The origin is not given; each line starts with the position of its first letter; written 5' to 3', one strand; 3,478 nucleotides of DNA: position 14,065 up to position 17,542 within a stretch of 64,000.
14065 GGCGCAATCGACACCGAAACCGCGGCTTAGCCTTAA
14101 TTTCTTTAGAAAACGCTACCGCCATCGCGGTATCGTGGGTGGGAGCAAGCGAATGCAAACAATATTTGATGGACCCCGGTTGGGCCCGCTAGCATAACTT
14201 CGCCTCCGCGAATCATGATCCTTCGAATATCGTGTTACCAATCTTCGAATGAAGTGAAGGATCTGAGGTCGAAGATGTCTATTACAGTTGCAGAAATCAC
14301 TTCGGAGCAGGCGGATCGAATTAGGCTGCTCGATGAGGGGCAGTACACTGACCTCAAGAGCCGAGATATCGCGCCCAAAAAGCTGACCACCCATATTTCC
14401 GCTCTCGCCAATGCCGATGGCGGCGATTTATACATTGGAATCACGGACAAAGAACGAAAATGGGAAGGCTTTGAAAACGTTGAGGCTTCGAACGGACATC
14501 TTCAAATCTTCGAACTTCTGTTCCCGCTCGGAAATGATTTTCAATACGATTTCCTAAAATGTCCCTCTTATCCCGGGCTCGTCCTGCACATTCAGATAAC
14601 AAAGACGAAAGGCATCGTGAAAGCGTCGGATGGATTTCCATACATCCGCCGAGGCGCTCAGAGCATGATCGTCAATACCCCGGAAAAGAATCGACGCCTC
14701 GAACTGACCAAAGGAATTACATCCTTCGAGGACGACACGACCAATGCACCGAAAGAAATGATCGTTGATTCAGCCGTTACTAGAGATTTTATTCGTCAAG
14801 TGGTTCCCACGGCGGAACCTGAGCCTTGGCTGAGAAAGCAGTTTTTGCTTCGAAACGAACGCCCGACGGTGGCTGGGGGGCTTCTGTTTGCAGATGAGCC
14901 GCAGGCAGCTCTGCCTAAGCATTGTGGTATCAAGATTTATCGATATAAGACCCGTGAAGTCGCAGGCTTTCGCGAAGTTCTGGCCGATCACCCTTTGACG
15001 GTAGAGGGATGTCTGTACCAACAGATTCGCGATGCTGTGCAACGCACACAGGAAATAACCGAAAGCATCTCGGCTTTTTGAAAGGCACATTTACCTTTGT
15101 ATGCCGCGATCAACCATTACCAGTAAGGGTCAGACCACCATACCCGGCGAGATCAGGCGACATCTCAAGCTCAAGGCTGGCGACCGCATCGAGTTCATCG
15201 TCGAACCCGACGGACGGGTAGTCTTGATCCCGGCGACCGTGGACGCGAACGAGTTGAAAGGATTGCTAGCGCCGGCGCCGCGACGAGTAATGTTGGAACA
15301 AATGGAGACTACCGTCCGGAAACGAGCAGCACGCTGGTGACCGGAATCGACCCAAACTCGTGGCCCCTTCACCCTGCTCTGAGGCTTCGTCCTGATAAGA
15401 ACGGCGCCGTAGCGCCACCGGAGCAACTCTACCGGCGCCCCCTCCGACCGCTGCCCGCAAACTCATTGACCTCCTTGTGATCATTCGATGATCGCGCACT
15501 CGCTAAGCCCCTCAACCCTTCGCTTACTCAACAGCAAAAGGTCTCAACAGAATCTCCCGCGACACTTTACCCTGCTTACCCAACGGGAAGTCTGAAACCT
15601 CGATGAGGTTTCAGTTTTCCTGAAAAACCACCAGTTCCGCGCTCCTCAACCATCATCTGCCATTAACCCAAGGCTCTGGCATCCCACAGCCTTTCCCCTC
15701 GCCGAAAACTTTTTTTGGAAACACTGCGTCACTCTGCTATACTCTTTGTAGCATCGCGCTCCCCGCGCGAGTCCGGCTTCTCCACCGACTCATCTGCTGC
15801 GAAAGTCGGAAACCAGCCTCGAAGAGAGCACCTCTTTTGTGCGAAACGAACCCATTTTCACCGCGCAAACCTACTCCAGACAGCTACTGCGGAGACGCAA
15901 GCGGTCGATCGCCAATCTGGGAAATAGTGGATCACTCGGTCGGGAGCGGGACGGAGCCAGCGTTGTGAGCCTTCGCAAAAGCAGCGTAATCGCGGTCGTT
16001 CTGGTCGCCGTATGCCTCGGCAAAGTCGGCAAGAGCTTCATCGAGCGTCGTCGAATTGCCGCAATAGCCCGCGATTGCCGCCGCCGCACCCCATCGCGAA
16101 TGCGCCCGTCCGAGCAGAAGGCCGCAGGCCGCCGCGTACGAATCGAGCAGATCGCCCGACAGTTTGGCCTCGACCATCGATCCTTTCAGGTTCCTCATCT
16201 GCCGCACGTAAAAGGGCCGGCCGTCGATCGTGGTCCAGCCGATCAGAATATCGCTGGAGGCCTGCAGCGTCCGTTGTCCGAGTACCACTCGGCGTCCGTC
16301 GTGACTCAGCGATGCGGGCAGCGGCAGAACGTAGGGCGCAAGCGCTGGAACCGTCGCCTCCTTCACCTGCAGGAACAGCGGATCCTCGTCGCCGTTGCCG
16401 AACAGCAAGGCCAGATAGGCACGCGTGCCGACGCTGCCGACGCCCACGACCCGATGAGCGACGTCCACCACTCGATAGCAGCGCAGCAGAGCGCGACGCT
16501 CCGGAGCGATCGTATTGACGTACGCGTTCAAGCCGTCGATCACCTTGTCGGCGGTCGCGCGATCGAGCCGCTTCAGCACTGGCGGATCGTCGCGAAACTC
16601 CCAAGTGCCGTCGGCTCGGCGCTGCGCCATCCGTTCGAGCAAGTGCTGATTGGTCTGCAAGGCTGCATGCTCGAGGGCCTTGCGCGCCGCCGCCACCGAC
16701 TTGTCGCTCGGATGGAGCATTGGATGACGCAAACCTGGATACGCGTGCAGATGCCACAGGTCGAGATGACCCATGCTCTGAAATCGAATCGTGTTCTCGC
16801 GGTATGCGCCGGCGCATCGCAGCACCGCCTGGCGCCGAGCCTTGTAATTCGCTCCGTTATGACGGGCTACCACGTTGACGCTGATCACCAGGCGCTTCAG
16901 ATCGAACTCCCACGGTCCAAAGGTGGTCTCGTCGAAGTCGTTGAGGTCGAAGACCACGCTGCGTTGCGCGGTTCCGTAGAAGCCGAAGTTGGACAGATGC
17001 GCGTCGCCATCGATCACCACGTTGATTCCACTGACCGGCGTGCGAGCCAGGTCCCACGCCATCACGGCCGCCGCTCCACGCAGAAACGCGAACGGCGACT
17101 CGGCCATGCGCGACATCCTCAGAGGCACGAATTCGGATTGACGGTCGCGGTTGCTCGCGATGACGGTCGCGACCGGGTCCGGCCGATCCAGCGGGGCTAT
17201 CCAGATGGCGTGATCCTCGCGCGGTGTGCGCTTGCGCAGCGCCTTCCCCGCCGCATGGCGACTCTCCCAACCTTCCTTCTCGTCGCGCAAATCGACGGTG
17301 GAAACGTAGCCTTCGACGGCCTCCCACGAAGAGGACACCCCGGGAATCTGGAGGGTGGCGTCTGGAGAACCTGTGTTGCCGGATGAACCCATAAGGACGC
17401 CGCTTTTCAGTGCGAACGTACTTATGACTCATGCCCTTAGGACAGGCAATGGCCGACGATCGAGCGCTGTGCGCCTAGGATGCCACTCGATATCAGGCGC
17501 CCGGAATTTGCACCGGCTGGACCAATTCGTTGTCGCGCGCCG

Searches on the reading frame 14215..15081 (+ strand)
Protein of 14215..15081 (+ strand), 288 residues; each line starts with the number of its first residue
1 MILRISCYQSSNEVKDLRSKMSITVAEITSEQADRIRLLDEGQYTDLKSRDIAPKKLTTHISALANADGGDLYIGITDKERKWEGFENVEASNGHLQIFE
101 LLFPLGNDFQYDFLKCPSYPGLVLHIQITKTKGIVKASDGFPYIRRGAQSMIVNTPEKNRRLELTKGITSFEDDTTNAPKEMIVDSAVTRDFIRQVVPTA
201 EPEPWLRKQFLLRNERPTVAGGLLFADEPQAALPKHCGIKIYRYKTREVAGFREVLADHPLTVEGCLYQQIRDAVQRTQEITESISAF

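Call 14: search_protein_families(library=pfam, proteins=[window:14215-15081:+])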
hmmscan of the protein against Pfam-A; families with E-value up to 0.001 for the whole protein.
window:14215-15081:+ (288 aa): 1 family
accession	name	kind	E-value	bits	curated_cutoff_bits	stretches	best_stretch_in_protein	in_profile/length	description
PF04326.19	SLFN_AlbA_2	-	5.6e-12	46.7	25.3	1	41-152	1-116/118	Schlafen, AlbA_2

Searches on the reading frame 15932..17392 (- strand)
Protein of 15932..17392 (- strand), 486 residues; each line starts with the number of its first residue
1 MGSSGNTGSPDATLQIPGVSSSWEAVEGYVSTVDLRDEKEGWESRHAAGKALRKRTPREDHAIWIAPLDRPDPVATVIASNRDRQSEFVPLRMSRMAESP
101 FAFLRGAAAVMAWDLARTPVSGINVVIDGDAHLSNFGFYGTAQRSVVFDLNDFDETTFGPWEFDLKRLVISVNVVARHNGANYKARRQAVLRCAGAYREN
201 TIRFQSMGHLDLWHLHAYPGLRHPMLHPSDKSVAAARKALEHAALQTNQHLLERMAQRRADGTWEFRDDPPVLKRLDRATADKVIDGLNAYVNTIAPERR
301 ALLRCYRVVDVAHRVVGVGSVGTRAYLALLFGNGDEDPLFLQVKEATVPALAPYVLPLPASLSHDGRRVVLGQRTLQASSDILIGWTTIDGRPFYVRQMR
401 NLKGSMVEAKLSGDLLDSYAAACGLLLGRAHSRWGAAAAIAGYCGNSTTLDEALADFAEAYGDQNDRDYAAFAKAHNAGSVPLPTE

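Call 14: search_protein_families(library=pfam, proteins=[window:15932-17392:-])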
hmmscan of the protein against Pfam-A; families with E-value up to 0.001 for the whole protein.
window:15932-17392:- (486 aa): 1 family
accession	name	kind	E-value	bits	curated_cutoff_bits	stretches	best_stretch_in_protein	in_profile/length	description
PF10009.15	DUF2252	-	6e-127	424.4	22.3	1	84-475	1-392/392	Uncharacterized protein conserved in bacteria (DUF2252)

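Call 57: find_homologous_proteins(query=window:15932-17392:-, max_evalue=1e-150)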
Query window:15932-17392:- (486 aa): 683 proteins with E <= 1e-150 among 8000 candidates; the best 120 are listed.
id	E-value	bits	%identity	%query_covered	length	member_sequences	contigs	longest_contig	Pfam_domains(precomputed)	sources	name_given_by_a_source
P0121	0.0e+0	1030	92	100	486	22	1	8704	PF10009.16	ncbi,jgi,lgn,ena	jgi:uncharacterized protein (DUF2252 family)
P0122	1.0e-225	768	72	98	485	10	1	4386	PF10009.16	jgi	-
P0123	1.5e-200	685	67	94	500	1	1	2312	PF10009.16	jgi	jgi:uncharacterized protein (DUF2252 family)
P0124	1.5e-198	679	66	95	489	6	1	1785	PF10009.16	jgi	-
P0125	3.4e-197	674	68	93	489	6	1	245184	PF10009.16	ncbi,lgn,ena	-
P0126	8.8e-190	650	63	96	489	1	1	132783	PF10009.16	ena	-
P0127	5.7e-188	644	62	96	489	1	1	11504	PF10009.16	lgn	-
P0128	5.2e-184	631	63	93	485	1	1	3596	PF10009.16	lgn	-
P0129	5.0e-182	624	61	93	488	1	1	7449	PF10009.16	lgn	-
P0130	4.9e-181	621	61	92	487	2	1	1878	PF10009.16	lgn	-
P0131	1.1e-180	620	62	92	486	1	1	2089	PF10009.16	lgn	-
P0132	8.7e-180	617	62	92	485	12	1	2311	PF10009.16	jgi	-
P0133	3.4e-178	612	63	91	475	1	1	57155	PF10009.16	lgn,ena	-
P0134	5.5e-178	611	60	94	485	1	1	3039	PF10009.16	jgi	jgi:uncharacterized protein (DUF2252 family)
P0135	7.7e-177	607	62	91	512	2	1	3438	PF10009.16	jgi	jgi:uncharacterized protein (DUF2252 family)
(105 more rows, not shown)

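Call 58: find_encoding_contigs(protein=P0121, flank=6000, max_places=8)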
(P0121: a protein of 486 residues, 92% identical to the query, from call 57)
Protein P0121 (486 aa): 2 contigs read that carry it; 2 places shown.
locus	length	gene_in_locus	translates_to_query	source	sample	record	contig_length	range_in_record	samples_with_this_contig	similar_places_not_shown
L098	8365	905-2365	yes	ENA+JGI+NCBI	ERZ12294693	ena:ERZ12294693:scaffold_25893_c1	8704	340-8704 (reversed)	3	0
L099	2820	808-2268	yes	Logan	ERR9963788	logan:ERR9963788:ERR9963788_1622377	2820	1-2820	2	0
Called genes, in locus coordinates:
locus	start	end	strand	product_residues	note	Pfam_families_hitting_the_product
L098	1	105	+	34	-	?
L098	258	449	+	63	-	-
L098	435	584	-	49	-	-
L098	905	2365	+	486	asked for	PF10009:DUF2252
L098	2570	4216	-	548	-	PF07690:MFS_1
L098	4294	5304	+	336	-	PF08240:ADH_N, PF00107:ADH_zinc_N, PF13602:ADH_zinc_N_2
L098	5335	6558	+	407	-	PF02515:CoA_transf_3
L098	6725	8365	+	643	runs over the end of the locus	PF02727:Cu_amine_oxidN2 (weak), PF21994:AGAO-like_N2, PF02728:Cu_amine_oxidN3, PF01179:Cu_amine_oxid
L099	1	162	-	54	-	?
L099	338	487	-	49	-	-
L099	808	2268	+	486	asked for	PF10009:DUF2252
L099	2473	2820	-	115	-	?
